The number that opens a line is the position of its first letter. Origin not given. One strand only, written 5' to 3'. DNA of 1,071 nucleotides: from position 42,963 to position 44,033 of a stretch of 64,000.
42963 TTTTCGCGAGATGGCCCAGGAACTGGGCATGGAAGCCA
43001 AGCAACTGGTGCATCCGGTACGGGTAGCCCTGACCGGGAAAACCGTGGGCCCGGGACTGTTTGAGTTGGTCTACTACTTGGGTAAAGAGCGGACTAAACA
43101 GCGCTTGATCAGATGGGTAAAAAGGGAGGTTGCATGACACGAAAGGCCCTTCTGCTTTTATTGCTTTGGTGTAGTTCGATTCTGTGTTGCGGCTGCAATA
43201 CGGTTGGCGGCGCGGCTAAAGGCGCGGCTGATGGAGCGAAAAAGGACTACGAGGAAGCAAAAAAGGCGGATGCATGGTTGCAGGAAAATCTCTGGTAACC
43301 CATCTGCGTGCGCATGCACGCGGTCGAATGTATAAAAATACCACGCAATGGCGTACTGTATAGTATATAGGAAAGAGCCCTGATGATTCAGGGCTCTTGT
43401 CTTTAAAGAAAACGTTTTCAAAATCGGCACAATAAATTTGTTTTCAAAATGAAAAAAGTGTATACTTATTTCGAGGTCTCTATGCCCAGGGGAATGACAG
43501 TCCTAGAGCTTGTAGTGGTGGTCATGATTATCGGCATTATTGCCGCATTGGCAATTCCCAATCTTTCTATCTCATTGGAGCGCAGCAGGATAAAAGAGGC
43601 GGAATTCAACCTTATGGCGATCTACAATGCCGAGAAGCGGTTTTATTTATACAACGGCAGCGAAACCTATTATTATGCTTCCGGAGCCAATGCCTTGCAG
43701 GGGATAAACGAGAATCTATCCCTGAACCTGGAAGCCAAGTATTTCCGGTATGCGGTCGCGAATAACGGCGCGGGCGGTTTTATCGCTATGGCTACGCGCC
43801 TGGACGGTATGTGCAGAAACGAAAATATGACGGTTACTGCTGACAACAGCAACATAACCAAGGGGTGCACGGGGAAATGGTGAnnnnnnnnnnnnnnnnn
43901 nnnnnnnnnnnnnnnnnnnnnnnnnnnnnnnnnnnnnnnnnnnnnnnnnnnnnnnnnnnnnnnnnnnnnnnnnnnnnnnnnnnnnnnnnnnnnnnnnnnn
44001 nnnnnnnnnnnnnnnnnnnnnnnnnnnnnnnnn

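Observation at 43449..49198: Orphan prepilin gene cluster with a cysteine-rich protein and a duplicated secreted protein: candidate novel pilus-tip / surface-filament module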

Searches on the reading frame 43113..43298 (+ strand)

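Call 4: search_protein_families(library=pfam, proteins=[window:43113-43298:+], max_evalue=1)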
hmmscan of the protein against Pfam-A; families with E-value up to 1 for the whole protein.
window:43113-43298:+ (61 aa): 1 family
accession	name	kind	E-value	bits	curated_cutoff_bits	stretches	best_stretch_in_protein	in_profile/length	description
PF10439.15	Bacteriocin_IIc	-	0.062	13.7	27.1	1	21-42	19-40/59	Bacteriocin class II with double-glycine leader peptide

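Call 5: search_protein_families(library=ncbifam, proteins=[window:43113-43298:+], max_evalue=1)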
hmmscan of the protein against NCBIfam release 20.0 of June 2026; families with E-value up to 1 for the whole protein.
window:43113-43298:+ (61 aa): 1 family
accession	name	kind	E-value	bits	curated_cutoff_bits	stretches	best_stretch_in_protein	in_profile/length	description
NF007319.0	PRK09810.1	equivalog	0.47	10.4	86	1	11-33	3-24/41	lipoprotein antitoxin entericidin A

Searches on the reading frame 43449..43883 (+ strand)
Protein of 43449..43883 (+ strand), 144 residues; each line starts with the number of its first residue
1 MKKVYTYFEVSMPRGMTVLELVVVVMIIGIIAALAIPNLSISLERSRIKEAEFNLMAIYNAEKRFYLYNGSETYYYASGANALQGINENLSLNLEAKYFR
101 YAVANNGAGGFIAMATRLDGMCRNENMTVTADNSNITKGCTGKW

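Call 4: search_protein_families(library=pfam, proteins=[window:43449-43883:+], max_evalue=1)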
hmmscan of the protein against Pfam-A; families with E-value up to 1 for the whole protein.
window:43449-43883:+ (144 aa): 5 families
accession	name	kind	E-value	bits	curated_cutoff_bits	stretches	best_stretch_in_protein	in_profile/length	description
PF07963.17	N_methyl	-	0.0022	18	21.2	1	14-35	5-26/27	Prokaryotic N-terminal methylation motif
PF16732.10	ComP_DUS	-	0.011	17.1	27.3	1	42-121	6-78/87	Type IV minor pilin ComP, DNA uptake sequence receptor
PF17881.8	TseB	-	0.023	15.2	26.5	1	64-81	17-34/45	Cell wall elongation regulator TseB-like domain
PF16134.10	THOC2_N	-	0.056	12.6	27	1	30-69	552-591/632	THO complex subunit 2 N-terminus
PF06213.17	CobT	-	0.32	10.9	26.1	1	77-124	100-147/276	Cobalamin biosynthesis protein CobT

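Call 5: search_protein_families(library=ncbifam, proteins=[window:43449-43883:+], max_evalue=1)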
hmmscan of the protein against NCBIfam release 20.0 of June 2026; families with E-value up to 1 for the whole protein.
window:43449-43883:+ (144 aa): 9 families
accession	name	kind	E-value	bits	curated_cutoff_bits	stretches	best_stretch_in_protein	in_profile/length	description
NF041775.1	typeIV_PilA_Myxo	equivalog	3.1e-13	50.2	400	1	13-83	10-76/214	type IV pilin protein PilA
TIGR01710.1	typeII_sec_gspG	equivalog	1.8e-09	37.7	88.85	1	14-71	1-58/134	type II secretion system major pseudopilin GspG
TIGR02532.1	IV_pilin_GFxxxE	domain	2.6e-05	23.8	16.3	1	14-36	2-24/24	prepilin-type N-terminal cleavage/methylation domain-containing protein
TIGR01708.2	typeII_sec_gspH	equivalog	0.00014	21.9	80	1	14-57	2-45/169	type II secretion system minor pseudopilin GspH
NF040999.1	pilin_ComGC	equivalog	0.00033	20.8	75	1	14-42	2-30/84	competence type IV pilus major pilin ComGC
NF007862.0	PRK10574.1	equivalog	0.00052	20.1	138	1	13-43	4-34/145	prepilin peptidase-dependent pilin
NF041013.1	T4P_ComGE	equivalog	0.0057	16.7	49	1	14-53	4-43/83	competence type IV pilus minor pilin ComGE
TIGR02596.1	TIGR02596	subfamily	0.0075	16.4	70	1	17-57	2-42/196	Verru_Chthon cassette protein D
NF047827.1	T3SSXpsH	equivalog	0.14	11.9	160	1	14-55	1-42/145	type II secretion system protein XpsH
